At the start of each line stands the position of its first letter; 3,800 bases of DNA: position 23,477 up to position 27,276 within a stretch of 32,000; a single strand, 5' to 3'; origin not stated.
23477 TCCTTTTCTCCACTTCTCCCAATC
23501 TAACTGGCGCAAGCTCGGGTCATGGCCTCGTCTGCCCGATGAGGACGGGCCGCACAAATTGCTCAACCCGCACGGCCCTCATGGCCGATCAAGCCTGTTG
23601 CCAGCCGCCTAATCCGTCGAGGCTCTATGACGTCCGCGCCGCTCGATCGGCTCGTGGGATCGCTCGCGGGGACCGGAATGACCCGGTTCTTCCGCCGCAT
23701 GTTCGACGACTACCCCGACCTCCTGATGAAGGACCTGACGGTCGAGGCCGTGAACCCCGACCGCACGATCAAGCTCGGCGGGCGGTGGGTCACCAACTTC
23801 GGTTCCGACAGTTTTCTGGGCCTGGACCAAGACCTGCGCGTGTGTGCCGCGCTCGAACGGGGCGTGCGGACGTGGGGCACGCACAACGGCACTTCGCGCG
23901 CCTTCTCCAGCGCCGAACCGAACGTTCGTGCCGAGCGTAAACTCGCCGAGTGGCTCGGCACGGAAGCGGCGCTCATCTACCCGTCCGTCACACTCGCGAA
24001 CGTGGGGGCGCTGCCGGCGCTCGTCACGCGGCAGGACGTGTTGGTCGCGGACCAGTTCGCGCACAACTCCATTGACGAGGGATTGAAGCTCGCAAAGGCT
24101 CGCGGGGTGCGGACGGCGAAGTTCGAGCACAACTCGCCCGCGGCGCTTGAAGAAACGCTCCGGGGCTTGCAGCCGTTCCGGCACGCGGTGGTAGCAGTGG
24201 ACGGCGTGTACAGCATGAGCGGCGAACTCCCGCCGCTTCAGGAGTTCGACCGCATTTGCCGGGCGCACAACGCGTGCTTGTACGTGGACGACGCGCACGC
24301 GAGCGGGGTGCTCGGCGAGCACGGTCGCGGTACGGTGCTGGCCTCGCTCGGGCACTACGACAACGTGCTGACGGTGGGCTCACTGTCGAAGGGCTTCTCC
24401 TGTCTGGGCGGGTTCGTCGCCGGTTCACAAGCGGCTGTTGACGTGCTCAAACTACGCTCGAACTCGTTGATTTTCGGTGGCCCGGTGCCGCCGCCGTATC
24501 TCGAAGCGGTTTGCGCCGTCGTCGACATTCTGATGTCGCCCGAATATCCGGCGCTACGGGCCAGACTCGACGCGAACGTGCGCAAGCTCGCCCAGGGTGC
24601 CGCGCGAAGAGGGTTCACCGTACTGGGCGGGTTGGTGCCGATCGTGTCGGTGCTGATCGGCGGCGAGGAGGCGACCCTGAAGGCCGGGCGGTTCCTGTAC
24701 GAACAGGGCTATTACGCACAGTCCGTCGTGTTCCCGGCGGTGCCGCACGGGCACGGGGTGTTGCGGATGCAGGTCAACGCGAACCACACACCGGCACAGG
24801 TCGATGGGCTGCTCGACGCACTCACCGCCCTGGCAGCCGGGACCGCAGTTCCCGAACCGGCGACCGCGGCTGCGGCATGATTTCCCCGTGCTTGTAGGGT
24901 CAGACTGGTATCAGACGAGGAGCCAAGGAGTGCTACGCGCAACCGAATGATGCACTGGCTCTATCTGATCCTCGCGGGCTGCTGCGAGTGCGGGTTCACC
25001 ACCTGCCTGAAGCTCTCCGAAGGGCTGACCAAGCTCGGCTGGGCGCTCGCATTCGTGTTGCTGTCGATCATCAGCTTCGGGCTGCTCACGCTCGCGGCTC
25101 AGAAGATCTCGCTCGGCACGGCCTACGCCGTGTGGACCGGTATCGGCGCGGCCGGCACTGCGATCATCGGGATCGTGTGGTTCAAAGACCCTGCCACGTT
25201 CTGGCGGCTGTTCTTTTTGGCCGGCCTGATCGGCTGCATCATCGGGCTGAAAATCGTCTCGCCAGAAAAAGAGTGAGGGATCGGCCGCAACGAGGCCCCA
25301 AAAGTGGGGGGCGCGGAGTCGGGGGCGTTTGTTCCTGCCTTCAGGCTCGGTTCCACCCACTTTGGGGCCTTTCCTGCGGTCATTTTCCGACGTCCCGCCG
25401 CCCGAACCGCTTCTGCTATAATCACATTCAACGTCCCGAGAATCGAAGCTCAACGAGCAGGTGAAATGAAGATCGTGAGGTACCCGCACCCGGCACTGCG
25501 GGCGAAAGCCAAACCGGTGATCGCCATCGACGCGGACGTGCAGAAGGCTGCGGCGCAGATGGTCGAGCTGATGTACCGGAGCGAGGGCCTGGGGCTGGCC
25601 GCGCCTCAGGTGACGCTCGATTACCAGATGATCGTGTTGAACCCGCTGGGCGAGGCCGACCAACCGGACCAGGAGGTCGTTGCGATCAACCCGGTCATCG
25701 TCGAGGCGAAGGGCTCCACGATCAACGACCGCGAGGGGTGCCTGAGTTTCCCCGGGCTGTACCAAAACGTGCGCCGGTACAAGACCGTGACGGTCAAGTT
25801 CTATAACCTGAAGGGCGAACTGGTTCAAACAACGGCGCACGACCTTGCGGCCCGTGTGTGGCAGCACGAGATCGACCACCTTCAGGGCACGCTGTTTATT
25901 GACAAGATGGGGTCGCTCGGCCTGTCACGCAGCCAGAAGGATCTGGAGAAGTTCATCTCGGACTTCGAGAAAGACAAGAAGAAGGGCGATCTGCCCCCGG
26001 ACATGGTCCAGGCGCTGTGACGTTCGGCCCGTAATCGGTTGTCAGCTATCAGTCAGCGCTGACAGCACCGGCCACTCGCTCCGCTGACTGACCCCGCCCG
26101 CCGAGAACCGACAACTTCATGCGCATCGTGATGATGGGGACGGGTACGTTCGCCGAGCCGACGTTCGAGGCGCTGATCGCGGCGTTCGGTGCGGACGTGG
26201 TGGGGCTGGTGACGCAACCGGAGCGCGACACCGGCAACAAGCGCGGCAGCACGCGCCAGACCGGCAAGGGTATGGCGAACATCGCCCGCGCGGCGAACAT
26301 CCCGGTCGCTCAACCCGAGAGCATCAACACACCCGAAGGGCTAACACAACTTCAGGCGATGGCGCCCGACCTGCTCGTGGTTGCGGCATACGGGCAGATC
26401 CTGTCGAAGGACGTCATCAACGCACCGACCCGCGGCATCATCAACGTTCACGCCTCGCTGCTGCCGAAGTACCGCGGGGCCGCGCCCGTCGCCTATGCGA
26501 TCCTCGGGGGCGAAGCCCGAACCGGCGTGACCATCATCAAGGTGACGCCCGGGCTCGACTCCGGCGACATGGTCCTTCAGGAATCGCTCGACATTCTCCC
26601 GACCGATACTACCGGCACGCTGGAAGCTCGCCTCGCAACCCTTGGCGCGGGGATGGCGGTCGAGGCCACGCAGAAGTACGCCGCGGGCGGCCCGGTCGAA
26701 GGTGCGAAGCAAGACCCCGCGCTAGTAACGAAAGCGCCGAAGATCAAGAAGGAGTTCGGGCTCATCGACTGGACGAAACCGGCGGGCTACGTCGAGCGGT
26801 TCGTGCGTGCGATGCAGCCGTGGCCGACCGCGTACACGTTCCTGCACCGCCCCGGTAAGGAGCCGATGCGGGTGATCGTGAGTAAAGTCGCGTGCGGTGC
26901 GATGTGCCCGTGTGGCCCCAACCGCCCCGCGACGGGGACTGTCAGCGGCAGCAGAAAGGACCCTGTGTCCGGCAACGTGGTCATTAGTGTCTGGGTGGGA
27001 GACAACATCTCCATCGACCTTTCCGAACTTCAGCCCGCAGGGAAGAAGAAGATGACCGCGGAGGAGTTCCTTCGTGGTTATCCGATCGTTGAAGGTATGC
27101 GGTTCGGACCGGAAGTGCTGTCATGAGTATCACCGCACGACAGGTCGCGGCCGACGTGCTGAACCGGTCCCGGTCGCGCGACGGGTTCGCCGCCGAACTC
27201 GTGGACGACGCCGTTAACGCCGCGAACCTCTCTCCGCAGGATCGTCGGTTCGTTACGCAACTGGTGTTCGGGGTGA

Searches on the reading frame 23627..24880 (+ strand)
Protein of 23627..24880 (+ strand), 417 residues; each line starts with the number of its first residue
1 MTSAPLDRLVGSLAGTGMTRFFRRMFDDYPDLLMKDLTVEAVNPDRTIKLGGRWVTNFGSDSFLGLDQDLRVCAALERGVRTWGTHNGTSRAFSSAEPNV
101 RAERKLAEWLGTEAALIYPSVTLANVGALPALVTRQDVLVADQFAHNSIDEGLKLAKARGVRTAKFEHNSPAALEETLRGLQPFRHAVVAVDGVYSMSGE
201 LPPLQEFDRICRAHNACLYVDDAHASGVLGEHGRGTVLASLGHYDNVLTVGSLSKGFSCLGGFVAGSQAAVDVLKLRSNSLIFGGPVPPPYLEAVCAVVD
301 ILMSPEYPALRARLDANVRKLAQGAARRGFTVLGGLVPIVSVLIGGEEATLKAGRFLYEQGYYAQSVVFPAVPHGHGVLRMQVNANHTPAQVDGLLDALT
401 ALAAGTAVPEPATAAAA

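Call 8: search_protein_families(library=pfam, proteins=[window:23627-24880:+], max_evalue=0.001)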
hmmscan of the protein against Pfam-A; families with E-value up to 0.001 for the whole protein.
window:23627-24880:+ (417 aa): 2 families
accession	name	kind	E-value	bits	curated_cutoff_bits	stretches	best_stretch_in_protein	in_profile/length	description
PF00155.27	Aminotran_1_2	-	8e-42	144.1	19.7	1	55-399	3-361/361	Aminotransferase class I and II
PF01212.27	Beta_elim_lyase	-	1.3e-07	31.7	27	1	100-333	35-238/288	Beta-eliminating lyase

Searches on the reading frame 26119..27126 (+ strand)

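Call 8: search_protein_families(library=pfam, proteins=[window:26119-27126:+], max_evalue=0.001)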
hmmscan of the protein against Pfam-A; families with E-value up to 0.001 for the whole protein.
window:26119-27126:+ (335 aa): 2 families
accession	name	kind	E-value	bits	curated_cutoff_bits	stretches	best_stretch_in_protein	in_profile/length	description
PF00551.24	Formyl_trans_N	-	1e-39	136.6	26.1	1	1-183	1-180/181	Formyl transferase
PF02911.23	Formyl_trans_C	-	5.4e-17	62.2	21.1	1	208-321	1-99/100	Formyl transferase, C-terminal domain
